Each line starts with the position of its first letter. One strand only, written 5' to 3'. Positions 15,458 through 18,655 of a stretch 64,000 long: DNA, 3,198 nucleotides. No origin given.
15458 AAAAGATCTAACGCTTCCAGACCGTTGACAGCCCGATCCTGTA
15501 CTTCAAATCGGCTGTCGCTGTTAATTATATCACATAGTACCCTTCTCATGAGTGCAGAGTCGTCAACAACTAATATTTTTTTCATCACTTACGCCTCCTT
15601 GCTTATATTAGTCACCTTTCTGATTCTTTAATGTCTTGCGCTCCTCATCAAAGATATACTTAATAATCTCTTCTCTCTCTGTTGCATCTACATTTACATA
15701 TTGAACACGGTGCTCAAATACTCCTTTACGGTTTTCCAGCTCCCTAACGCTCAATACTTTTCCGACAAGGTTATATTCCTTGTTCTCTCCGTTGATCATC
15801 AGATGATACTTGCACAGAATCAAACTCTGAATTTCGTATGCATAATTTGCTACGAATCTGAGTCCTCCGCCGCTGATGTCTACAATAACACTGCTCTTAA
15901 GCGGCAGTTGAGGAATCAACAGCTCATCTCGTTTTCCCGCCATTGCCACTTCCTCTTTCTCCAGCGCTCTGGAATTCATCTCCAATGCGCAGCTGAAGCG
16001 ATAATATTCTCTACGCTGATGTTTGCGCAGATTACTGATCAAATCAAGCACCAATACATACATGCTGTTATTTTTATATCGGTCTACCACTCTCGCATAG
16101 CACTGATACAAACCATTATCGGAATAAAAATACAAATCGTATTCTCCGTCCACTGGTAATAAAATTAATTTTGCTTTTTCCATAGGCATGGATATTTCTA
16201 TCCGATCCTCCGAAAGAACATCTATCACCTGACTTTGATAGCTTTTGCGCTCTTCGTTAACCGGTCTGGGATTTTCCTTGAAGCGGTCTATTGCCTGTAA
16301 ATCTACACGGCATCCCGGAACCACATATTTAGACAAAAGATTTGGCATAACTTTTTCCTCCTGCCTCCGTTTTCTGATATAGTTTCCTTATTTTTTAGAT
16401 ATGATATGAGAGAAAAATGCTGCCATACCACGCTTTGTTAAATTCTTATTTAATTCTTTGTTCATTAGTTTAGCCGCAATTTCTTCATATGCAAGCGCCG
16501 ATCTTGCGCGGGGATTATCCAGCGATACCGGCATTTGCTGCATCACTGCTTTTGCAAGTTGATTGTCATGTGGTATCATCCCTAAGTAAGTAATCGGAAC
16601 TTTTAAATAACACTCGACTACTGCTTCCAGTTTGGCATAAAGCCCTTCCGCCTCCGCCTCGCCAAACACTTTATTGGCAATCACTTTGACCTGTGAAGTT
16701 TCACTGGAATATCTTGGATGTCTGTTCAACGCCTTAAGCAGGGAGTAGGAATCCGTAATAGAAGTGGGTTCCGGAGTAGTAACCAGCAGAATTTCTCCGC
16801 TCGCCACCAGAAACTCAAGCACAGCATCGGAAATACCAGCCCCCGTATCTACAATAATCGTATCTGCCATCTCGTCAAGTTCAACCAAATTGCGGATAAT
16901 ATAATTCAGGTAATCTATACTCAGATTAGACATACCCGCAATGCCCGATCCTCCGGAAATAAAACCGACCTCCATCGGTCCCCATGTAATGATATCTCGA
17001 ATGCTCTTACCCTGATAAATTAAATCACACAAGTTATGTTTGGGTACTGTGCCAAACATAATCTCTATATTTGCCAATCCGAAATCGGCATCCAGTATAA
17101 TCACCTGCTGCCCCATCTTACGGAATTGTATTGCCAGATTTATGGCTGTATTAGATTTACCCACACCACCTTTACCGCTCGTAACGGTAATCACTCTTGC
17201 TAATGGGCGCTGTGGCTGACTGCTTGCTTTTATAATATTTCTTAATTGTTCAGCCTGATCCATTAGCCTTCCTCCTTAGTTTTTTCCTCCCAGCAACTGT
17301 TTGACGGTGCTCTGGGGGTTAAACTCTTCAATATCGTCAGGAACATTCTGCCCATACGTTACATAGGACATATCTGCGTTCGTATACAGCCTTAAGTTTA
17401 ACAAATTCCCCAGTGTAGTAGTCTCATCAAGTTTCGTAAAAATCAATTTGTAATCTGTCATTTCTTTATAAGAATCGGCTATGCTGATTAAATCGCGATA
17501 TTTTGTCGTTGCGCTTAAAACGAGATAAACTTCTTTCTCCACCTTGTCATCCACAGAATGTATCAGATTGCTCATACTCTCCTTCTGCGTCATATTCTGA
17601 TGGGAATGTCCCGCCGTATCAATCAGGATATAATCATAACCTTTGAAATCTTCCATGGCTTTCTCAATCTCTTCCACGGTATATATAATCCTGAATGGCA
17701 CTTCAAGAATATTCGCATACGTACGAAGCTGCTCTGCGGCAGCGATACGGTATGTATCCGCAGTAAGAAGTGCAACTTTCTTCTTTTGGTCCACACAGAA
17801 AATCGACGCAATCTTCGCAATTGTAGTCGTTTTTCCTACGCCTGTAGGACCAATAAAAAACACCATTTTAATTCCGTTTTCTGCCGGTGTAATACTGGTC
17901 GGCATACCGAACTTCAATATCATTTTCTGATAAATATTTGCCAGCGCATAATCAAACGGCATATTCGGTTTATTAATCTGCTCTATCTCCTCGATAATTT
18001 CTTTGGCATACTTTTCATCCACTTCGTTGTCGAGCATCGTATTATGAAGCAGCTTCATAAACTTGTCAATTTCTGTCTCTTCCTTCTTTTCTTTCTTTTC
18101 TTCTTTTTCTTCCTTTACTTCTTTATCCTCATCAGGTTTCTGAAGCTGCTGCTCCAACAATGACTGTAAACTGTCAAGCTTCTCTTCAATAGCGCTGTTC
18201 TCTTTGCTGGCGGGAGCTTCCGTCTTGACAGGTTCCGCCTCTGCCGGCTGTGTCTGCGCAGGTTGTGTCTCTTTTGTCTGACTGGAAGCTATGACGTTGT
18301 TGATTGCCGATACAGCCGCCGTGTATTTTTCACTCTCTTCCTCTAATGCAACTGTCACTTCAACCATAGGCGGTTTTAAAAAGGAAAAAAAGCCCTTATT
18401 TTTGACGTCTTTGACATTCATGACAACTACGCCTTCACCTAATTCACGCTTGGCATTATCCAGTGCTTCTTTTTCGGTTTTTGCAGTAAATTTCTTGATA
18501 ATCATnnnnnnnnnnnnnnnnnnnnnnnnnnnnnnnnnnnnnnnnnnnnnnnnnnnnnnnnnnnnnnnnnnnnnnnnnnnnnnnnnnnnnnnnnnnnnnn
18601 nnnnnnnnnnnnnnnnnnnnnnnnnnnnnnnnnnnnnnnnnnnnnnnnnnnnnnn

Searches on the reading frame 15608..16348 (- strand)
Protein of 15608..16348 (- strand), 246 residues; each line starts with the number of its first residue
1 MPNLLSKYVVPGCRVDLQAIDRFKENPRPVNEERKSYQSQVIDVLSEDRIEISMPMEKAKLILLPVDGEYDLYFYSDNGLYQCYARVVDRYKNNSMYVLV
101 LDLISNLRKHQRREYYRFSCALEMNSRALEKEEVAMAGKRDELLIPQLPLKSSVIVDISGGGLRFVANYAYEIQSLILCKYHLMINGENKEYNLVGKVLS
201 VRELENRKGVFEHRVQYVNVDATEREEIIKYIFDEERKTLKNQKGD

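Call 8: search_protein_families(library=pfam, proteins=[window:15608-16348:-])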
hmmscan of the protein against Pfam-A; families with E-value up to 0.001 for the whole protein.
window:15608-16348:- (246 aa): 2 families
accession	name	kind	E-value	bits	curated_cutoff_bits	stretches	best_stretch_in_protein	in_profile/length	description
PF12945.12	PilZNR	-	4.6e-18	65.6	23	1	31-101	18-82/85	Flagellar protein YcgR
PF07238.19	PilZ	-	5.5e-11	43.1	22.5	1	111-233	1-101/102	PilZ domain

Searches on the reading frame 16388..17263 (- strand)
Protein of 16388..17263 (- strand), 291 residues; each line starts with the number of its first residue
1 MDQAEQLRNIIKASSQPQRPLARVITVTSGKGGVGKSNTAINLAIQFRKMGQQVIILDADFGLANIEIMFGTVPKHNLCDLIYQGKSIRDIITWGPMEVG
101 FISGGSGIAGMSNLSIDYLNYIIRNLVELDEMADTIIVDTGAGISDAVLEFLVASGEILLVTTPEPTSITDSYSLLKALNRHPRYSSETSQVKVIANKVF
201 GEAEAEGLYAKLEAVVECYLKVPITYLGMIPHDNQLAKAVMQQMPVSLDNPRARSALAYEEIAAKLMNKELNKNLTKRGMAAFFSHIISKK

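Call 8: search_protein_families(library=pfam, proteins=[window:16388-17263:-])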
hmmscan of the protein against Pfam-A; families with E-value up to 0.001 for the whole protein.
window:16388-17263:- (291 aa): 6 families
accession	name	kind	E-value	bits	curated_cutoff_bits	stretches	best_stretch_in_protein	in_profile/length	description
PF10609.15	ParA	-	1.1e-18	68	27.1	1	23-266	4-245/246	NUBPL iron-transfer P-loop NTPase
PF01656.29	CbiA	-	2.1e-16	60.5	25.4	1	25-246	1-125/125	CobQ/CobB/MinD/ParA nucleotide binding domain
PF13614.12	AAA_31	-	3.3e-13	50.4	27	1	23-181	2-166/177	AAA domain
PF00142.24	Fer4_NifH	-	1.4e-10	41.6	25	1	29-284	6-265/271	4Fe-4S iron sulfur cluster binding proteins, NifH/frxC family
PF02374.21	ArsA_ATPase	-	2.2e-07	30.9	24.3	1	24-60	3-38/305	Anion-transporting ATPase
PF09140.17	MipZ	-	0.00044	20.1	20.7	1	24-61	2-39/262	ATPase MipZ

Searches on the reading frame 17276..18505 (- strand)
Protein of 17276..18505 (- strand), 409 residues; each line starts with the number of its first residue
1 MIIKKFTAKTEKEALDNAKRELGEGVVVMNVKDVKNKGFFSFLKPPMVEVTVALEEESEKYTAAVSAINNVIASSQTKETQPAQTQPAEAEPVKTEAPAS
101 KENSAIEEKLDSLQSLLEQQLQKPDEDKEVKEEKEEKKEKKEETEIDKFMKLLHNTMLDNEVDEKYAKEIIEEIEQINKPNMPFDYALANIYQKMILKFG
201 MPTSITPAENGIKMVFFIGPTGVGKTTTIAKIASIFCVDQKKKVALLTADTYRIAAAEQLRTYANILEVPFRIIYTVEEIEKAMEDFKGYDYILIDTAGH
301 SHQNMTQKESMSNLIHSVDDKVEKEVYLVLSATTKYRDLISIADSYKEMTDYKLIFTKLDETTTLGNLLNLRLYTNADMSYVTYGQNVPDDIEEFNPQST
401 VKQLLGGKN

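Call 8: search_protein_families(library=pfam, proteins=[window:17276-18505:-])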
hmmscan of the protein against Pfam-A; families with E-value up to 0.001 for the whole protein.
window:17276-18505:- (409 aa): 6 families
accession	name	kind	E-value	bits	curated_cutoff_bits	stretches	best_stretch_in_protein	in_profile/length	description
PF00448.28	SRP54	-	1.7e-42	145.7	22.7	1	214-406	3-196/196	SRP54-type protein, GTPase domain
PF00004.35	AAA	-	6.5e-05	23.8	21.2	1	215-339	1-114/131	ATPase family associated with various cellular activities (AAA)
PF13479.12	AAA_24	-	6.5e-05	23.3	27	1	214-303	4-78/195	AAA domain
PF00270.35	DEAD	-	0.00028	21.1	26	0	208-293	11-98/167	DEAD/DEAH box helicase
PF07728.20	AAA_5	-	0.00069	20.1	22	0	215-251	2-37/139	AAA domain (dynein-related subfamily)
PF07015.17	VirC1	-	0.00099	18.9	24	0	221-306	11-101/231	VirC1 protein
